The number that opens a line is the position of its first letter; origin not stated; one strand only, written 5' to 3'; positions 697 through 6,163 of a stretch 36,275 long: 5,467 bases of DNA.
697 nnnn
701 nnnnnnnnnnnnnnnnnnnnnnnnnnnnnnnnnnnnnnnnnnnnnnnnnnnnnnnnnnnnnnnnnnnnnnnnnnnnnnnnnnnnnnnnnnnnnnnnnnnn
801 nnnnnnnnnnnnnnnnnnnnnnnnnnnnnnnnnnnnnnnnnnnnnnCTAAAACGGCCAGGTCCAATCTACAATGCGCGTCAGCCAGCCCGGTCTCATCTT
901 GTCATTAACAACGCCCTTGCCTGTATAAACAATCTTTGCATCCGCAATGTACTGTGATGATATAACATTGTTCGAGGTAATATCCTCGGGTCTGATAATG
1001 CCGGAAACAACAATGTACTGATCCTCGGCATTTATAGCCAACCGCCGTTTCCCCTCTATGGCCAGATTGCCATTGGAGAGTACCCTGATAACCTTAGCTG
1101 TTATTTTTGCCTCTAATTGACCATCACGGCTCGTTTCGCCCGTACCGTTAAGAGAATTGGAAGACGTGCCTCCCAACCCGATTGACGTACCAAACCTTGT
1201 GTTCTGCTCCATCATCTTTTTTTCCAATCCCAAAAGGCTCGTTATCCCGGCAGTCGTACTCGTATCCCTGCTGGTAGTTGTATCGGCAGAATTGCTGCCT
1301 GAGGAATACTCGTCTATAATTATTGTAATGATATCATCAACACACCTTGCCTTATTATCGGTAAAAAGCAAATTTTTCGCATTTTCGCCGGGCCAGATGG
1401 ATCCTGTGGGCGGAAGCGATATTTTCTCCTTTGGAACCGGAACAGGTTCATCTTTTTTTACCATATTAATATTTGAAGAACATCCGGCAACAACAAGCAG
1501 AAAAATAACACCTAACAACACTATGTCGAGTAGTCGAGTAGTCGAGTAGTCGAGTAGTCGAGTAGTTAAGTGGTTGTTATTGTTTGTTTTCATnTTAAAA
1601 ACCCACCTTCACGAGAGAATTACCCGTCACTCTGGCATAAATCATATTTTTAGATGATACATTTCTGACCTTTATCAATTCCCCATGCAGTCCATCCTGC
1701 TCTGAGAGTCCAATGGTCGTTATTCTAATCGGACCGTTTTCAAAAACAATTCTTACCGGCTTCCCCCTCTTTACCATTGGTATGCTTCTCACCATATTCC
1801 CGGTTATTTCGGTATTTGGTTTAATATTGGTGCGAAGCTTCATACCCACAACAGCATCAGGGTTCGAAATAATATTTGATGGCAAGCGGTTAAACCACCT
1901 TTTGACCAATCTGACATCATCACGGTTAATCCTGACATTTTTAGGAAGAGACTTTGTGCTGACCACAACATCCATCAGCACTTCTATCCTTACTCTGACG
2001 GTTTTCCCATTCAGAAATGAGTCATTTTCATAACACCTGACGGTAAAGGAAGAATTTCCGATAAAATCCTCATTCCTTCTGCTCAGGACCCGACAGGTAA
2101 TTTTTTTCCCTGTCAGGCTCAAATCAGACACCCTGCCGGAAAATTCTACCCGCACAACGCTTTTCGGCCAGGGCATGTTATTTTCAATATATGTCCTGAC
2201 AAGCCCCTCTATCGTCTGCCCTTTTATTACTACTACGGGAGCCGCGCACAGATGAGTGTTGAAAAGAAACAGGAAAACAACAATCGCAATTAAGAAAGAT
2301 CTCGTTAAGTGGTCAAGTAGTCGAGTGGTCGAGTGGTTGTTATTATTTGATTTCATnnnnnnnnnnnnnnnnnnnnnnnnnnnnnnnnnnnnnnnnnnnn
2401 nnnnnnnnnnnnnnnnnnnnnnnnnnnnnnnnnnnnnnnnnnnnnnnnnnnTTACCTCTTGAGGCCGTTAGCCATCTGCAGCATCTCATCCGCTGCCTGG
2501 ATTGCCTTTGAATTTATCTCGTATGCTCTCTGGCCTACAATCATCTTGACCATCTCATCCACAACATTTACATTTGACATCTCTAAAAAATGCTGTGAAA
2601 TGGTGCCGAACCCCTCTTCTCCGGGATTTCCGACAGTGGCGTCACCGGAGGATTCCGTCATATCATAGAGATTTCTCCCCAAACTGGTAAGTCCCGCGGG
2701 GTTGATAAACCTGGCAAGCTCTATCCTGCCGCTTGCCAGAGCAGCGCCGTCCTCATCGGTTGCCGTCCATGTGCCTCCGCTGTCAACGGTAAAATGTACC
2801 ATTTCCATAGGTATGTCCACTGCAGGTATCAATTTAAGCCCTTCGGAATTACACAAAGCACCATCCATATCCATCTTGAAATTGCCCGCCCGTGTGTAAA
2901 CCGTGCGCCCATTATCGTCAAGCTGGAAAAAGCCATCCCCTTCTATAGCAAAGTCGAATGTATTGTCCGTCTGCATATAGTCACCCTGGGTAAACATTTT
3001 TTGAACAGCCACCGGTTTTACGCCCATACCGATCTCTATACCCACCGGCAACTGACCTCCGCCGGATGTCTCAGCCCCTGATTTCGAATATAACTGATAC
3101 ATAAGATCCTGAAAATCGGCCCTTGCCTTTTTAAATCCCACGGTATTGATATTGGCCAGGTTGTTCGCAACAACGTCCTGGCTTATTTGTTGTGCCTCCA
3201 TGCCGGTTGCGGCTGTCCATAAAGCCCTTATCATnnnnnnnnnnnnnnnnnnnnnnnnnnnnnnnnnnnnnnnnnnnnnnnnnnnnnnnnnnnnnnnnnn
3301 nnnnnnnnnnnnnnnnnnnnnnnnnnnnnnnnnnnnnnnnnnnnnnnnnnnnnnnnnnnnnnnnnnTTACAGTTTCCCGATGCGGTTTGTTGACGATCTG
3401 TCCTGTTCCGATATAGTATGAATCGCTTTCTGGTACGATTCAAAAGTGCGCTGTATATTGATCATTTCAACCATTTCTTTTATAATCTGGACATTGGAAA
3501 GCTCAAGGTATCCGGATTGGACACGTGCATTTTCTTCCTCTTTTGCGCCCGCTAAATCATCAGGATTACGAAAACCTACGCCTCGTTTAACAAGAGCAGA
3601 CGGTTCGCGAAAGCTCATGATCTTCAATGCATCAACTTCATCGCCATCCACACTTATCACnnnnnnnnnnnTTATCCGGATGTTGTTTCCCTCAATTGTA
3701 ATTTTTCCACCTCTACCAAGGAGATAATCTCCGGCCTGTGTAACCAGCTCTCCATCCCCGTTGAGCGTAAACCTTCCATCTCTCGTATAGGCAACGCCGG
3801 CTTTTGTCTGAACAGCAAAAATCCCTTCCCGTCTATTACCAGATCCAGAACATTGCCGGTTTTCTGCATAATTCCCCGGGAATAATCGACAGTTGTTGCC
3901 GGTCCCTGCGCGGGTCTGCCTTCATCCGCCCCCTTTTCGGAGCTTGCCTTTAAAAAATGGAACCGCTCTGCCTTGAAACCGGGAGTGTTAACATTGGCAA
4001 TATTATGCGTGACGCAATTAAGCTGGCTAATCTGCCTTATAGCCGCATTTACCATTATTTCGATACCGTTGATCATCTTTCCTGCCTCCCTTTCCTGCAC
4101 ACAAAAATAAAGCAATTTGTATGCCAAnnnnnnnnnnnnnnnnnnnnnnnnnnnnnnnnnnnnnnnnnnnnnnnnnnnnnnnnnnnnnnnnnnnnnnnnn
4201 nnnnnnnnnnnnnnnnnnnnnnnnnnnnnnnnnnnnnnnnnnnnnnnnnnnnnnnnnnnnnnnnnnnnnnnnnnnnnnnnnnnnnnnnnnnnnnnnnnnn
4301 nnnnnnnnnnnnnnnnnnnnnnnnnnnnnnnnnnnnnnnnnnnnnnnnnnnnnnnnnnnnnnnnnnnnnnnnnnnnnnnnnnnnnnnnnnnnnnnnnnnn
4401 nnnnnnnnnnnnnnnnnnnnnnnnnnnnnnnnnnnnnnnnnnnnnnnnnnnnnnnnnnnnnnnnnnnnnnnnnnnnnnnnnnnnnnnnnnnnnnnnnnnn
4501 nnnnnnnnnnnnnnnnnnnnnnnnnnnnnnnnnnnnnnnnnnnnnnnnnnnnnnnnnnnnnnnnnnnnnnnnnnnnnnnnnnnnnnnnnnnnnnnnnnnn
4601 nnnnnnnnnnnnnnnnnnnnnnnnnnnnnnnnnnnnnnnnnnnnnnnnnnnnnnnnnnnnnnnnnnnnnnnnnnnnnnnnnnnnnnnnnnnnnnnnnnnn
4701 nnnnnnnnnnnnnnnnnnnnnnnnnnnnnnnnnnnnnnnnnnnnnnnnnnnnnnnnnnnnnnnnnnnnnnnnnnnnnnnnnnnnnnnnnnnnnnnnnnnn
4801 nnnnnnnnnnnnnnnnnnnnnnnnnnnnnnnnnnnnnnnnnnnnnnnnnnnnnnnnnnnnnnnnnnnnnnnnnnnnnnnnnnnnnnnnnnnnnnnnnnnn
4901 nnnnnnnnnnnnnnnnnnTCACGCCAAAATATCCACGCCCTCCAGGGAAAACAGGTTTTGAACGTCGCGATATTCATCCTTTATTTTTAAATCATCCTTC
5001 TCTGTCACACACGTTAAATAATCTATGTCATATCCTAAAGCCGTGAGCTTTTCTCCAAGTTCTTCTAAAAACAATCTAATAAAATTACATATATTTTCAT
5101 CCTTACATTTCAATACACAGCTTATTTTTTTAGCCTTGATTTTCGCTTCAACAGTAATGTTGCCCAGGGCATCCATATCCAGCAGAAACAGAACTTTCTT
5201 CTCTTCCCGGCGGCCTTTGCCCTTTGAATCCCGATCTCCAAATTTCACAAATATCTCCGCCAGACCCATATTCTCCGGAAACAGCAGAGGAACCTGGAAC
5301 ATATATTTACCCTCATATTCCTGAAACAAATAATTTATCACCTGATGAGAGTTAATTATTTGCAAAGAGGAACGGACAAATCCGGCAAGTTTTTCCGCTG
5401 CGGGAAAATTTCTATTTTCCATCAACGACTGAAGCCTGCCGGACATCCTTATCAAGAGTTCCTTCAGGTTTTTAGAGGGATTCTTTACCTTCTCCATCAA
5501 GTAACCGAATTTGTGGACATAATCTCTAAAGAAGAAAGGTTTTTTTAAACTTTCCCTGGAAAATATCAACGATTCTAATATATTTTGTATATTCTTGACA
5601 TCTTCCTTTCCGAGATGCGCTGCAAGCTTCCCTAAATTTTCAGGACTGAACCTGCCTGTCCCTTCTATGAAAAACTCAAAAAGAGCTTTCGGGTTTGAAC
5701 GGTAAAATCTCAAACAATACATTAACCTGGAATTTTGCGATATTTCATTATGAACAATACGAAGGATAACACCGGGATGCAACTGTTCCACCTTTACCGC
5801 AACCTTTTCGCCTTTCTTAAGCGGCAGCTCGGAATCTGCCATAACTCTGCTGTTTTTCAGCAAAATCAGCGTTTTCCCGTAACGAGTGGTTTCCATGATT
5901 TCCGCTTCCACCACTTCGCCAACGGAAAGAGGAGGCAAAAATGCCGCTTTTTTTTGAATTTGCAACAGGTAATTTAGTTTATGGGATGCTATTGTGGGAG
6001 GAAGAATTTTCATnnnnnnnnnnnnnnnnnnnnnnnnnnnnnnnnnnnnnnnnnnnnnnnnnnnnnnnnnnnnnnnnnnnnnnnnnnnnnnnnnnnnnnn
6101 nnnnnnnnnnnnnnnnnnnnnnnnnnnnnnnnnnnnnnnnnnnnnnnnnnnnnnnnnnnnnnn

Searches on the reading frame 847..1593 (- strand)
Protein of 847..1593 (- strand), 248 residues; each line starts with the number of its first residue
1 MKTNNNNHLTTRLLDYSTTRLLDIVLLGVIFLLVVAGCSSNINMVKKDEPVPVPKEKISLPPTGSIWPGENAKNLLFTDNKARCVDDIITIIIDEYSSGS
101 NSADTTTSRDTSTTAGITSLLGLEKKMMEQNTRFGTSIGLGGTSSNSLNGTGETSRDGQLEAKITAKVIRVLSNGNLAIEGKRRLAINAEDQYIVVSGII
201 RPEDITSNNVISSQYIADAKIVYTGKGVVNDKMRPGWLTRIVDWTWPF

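Call 11: search_protein_families(library=pfam, proteins=[window:847-1593:-])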
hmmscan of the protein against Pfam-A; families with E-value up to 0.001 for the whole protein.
window:847-1593:- (248 aa): 1 family
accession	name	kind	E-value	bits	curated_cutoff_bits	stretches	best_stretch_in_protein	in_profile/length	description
PF02107.21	FlgH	-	5.3e-58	195.9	27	1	62-247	3-172/172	Flagellar L-ring protein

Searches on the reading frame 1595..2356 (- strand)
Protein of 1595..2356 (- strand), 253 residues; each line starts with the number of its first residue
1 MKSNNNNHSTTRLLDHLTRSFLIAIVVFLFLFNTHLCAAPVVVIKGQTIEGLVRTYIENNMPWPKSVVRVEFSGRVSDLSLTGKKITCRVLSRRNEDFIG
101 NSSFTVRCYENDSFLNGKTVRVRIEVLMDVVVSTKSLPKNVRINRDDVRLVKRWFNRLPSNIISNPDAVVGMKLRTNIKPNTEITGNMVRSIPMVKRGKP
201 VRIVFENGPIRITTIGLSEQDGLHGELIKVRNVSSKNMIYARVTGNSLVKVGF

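Call 11: search_protein_families(library=pfam, proteins=[window:1595-2356:-])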
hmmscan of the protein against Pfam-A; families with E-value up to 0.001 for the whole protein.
window:1595-2356:- (253 aa): 2 families
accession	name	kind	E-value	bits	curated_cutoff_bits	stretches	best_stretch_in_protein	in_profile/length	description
PF13144.11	ChapFlgA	-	2.9e-31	108.5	23.8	1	128-251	1-122/122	Chaperone for flagella basal body P-ring formation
PF08666.17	SAF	-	7e-07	30.1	21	1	130-190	3-63/63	SAF domain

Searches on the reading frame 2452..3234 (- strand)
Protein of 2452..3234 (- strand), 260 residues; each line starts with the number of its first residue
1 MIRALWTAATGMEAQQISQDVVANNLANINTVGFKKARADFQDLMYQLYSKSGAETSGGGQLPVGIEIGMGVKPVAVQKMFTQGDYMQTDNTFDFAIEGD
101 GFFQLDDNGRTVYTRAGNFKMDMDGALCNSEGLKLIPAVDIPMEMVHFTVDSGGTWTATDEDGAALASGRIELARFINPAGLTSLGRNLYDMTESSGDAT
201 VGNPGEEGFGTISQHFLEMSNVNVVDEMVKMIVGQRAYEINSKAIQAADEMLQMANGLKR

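Call 11: search_protein_families(library=pfam, proteins=[window:2452-3234:-])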
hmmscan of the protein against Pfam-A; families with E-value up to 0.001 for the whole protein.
window:2452-3234:- (260 aa): 3 families
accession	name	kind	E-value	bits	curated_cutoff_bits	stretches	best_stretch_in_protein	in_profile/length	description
PF06429.18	Flg_bbr_C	-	4.1e-21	74.7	23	1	214-258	2-46/46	Flagellar basal body rod FlgEFG protein C-terminal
PF22692.1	LlgE_F_G_D1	-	9.7e-19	67.7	27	1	96-155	1-61/64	Flagellar hook protein FlgE/F/G D1 domain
PF00460.25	Flg_bb_rod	-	3.6e-12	46.4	20.7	1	7-35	3-31/31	Flagella basal body rod protein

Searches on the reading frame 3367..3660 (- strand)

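Call 11: search_protein_families(library=pfam, proteins=[window:3367-3660:-])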
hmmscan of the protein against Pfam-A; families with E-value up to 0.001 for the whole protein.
window:3367-3660:- (97 aa): 1 family
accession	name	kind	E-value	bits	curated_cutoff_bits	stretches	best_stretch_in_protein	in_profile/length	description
PF06429.18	Flg_bbr_C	-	1.2e-14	53.9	23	1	48-92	1-45/46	Flagellar basal body rod FlgEFG protein C-terminal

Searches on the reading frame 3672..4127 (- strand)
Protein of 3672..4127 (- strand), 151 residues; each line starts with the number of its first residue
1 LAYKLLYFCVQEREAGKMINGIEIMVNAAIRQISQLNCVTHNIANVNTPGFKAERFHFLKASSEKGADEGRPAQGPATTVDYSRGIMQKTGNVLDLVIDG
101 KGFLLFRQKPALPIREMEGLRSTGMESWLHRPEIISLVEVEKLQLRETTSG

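Call 11: search_protein_families(library=pfam, proteins=[window:3672-4127:-])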
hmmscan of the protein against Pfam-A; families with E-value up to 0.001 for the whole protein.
window:3672-4127:- (151 aa): 1 family
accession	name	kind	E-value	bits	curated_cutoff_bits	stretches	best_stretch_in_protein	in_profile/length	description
PF00460.25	Flg_bb_rod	-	4.2e-07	30.3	20.7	1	24-52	3-31/31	Flagella basal body rod protein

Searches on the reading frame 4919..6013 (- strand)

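Call 11: search_protein_families(library=pfam, proteins=[window:4919-6013:-])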
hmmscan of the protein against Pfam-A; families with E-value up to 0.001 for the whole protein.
window:4919-6013:- (364 aa): 1 family
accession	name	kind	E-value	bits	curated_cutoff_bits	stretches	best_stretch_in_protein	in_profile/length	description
PF02120.21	Flg_hook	-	0.00064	19.9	29.8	0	269-338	10-79/85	Flagellar hook-length control protein FliK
